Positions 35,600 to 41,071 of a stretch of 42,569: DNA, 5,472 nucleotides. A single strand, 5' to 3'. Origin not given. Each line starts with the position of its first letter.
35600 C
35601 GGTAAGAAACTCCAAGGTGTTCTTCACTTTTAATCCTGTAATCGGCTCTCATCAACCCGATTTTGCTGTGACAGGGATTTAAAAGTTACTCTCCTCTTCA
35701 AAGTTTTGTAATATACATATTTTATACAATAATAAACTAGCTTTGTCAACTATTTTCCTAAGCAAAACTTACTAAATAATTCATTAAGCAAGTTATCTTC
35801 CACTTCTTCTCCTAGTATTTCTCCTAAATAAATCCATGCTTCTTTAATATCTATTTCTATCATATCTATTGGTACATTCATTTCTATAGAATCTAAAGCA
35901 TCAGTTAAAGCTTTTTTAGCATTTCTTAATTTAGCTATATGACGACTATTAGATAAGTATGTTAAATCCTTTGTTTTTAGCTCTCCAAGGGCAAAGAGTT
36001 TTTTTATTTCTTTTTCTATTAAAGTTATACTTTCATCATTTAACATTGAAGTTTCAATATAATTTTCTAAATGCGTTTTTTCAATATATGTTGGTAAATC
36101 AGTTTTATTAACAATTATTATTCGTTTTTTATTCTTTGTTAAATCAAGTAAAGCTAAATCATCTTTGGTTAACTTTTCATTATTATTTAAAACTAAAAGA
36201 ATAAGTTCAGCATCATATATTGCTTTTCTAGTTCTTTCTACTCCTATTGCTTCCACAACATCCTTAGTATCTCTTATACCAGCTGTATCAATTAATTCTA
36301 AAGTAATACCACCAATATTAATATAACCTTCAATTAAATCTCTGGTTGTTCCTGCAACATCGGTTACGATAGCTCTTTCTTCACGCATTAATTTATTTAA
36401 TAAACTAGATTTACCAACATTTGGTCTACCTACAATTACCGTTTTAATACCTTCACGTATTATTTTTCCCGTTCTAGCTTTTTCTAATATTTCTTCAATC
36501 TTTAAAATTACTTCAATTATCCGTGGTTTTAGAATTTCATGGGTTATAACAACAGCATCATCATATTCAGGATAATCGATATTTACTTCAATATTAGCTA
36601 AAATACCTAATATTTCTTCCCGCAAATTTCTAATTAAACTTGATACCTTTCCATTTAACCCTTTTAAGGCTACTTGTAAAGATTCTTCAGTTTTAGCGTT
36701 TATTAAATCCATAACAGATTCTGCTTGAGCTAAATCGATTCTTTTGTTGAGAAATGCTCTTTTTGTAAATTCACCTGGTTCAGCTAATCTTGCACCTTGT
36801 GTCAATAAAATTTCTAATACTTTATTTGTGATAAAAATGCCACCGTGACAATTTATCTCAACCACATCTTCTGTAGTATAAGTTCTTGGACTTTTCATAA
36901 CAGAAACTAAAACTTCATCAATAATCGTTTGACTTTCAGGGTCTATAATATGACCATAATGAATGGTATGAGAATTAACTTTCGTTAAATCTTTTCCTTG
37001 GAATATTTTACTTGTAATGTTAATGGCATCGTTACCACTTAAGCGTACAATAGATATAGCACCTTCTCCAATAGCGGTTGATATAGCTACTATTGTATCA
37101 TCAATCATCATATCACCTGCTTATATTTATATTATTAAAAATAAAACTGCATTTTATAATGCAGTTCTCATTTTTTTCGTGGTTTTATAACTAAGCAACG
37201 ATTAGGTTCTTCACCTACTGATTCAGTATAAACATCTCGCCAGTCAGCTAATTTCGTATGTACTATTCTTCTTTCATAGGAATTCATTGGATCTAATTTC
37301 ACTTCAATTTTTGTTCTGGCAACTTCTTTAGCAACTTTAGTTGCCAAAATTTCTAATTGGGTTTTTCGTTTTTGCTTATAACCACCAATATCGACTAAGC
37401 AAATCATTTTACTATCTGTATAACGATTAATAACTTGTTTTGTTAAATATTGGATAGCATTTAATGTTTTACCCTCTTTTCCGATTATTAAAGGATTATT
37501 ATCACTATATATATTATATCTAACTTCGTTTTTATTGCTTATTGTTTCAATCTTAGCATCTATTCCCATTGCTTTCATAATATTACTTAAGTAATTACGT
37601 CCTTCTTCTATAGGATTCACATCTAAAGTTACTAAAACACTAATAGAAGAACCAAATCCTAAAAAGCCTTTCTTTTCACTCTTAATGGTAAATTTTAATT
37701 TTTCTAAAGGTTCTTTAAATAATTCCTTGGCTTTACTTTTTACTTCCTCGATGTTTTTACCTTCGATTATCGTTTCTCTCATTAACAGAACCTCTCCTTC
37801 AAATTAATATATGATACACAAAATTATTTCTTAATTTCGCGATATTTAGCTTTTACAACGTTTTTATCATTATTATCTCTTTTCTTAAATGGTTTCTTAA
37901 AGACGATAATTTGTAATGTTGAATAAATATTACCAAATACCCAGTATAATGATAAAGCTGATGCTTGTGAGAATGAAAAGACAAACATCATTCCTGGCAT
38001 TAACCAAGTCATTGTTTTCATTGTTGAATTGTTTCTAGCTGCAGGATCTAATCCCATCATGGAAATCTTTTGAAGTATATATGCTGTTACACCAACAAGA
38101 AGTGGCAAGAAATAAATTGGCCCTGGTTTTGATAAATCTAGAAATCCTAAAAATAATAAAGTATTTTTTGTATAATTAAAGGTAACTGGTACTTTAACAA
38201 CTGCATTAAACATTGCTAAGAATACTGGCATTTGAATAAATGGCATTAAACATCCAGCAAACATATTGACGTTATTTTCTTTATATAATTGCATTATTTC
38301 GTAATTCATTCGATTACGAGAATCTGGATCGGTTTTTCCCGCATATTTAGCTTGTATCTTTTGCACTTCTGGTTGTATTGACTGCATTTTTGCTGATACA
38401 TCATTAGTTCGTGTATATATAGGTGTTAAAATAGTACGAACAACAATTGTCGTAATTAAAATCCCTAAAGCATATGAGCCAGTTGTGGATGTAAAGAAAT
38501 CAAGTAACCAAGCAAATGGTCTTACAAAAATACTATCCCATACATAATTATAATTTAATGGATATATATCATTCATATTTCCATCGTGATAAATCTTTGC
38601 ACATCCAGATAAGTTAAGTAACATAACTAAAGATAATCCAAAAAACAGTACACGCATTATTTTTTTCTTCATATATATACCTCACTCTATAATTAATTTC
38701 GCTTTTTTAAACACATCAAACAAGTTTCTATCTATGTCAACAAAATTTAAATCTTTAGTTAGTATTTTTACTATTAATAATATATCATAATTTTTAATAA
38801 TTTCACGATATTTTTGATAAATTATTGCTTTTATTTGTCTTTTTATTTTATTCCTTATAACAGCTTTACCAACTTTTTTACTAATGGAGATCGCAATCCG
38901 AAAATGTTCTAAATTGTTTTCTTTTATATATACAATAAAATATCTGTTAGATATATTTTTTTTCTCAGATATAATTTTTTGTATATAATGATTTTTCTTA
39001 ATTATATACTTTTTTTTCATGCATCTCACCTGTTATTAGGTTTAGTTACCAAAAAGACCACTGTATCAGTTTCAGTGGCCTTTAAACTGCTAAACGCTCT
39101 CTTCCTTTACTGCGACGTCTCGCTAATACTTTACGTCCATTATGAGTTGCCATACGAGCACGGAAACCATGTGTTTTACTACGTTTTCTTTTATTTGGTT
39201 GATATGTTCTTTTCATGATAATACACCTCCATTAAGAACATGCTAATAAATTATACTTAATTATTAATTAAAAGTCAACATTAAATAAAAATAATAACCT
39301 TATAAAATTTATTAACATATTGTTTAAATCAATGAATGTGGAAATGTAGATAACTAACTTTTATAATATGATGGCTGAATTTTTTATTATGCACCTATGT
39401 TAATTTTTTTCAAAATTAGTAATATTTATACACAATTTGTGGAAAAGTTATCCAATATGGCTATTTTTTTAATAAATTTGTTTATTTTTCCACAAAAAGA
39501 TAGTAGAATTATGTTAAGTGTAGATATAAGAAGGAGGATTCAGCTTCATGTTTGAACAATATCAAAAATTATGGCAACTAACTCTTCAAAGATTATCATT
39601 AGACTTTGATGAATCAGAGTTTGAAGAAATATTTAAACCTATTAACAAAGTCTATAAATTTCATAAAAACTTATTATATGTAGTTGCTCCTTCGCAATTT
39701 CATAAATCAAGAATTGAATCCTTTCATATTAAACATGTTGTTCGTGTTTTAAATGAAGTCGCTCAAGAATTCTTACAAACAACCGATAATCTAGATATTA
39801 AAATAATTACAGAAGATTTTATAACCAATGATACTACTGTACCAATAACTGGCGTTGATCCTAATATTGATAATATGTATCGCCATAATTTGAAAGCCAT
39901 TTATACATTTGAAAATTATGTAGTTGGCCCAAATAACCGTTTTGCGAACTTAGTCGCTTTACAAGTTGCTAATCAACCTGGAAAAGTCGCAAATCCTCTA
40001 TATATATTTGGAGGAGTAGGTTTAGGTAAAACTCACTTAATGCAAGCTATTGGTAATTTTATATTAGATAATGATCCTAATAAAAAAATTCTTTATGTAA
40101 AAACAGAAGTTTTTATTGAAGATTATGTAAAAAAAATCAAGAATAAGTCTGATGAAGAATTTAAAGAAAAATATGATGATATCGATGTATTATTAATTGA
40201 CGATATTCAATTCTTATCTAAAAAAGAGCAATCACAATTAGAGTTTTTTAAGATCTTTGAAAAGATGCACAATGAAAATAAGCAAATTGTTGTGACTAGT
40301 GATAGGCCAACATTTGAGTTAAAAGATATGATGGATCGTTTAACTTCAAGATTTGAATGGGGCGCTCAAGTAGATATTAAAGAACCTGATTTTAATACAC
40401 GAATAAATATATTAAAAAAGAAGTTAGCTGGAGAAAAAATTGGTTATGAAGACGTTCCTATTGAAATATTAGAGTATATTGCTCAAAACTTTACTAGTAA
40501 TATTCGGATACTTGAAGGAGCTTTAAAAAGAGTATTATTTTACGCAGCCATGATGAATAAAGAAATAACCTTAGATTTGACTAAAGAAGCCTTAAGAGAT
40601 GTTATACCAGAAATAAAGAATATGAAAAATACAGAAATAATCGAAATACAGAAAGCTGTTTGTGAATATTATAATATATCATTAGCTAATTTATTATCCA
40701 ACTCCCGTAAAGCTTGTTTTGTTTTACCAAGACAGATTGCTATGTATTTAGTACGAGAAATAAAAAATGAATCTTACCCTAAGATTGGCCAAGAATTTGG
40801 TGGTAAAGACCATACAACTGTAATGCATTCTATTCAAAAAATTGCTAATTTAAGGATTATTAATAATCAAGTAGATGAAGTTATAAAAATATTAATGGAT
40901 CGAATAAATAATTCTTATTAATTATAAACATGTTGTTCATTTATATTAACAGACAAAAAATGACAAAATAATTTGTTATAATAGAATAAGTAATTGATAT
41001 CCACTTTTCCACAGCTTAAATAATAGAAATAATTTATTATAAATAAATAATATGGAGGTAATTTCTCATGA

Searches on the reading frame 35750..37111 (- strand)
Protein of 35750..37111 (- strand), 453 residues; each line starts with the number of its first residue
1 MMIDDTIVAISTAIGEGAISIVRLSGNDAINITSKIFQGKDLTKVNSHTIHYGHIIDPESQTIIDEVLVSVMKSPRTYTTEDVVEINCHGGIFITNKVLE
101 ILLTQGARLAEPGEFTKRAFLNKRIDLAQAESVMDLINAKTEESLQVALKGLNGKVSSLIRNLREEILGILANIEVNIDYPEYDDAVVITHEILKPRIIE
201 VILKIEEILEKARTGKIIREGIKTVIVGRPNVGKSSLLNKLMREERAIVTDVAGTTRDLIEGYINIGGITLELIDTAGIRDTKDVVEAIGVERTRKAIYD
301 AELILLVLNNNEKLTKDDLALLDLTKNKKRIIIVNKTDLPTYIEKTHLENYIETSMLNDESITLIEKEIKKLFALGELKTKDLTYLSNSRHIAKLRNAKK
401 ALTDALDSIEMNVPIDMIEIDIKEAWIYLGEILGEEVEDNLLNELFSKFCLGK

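Call 46: search_protein_families(library=pfam, proteins=[window:35750-37111:-], max_evalue=0.00001)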
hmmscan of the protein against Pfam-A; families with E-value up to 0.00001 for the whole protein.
window:35750-37111:- (453 aa): 5 families
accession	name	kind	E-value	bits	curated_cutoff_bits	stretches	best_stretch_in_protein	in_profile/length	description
PF12631.12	MnmE_helical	-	1.6e-58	198.7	40.1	1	127-450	1-211/211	MnmE helical domain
PF10396.14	TrmE_N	-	2e-46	157.4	29.8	1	6-124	1-117/117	GTP-binding protein TrmE N-terminus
PF01926.29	MMR_HSR1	-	6.3e-28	97.6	21.9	1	224-336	2-113/113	50S ribosome-binding GTPase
PF02421.24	FeoB_N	-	3e-08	33.8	27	1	223-339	2-117/156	Ferrous iron transport protein B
PF00350.29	Dynamin_N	-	1.5e-07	32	27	0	270-336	102-166/168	Dynamin family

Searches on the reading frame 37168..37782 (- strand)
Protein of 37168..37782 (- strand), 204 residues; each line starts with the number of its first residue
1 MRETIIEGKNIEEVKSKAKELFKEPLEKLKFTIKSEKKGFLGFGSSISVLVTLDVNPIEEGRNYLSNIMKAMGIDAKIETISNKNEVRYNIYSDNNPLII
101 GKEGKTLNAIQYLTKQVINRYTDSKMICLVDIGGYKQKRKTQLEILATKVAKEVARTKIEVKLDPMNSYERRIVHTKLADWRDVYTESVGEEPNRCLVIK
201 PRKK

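Call 46: search_protein_families(library=pfam, proteins=[window:37168-37782:-], max_evalue=0.00001)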
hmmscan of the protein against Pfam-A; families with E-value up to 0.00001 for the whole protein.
window:37168-37782:- (204 aa): 2 families
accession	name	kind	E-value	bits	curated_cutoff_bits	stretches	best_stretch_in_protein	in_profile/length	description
PF01424.28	R3H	-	4.3e-20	71.9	26.8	1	142-201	2-60/60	R3H domain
PF13083.13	KH_KhpA-B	-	5.8e-11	42.6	32.1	1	63-124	6-68/73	KhpA/KhpB, KH domain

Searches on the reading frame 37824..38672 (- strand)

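Call 46: search_protein_families(library=pfam, proteins=[window:37824-38672:-], max_evalue=0.00001)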
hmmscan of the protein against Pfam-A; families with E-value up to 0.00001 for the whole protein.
window:37824-38672:- (282 aa): 1 family
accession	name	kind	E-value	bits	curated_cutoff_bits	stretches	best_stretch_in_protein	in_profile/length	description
PF02096.25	60KD_IMP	-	2.2e-44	151.8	35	1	67-259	1-162/163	60Kd inner membrane protein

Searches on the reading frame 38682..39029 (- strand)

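Call 50: search_protein_families(library=pfam, proteins=[window:38682-39029:-], max_evalue=1)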
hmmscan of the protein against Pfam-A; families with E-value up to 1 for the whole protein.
window:38682-39029:- (115 aa): 2 families
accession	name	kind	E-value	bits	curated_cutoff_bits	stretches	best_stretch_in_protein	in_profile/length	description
PF00825.24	Ribonuclease_P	-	9.3e-24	84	22.3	1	4-110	1-108/109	Ribonuclease P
PF14535.12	AMP-binding_C_2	-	0.0081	16.8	25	1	15-70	8-68/96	AMP-binding enzyme C-terminal domain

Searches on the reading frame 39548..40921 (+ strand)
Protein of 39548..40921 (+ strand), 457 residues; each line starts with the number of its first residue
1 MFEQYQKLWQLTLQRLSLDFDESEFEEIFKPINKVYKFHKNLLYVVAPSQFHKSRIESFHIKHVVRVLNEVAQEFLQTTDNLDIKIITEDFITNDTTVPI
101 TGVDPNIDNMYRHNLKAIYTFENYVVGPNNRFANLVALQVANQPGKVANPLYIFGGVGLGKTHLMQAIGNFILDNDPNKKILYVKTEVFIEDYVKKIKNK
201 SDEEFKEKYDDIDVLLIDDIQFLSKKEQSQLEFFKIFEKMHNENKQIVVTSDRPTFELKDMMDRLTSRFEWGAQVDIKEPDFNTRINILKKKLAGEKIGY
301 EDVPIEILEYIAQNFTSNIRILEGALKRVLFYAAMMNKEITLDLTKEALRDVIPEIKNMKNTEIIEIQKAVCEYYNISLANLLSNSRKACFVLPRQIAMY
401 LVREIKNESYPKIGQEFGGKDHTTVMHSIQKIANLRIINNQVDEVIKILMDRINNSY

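Call 46: search_protein_families(library=pfam, proteins=[window:39548-40921:+], max_evalue=0.00001)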
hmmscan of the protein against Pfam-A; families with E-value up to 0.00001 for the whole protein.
window:39548-40921:+ (457 aa): 3 families
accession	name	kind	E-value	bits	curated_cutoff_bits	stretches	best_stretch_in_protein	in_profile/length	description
PF00308.24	Bac_DnaA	-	7.5e-62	208.7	23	1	115-275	1-161/162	Bacterial DnaA ATPAse domain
PF08299.17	Bac_DnaA_C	-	3.1e-29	101.2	31.5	1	366-432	3-69/69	Bacterial dnaA protein helix-turn-helix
PF01695.23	IstB_IS21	-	9.5e-08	32.3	24.1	1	150-258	94-199/238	IstB-like ATP binding protein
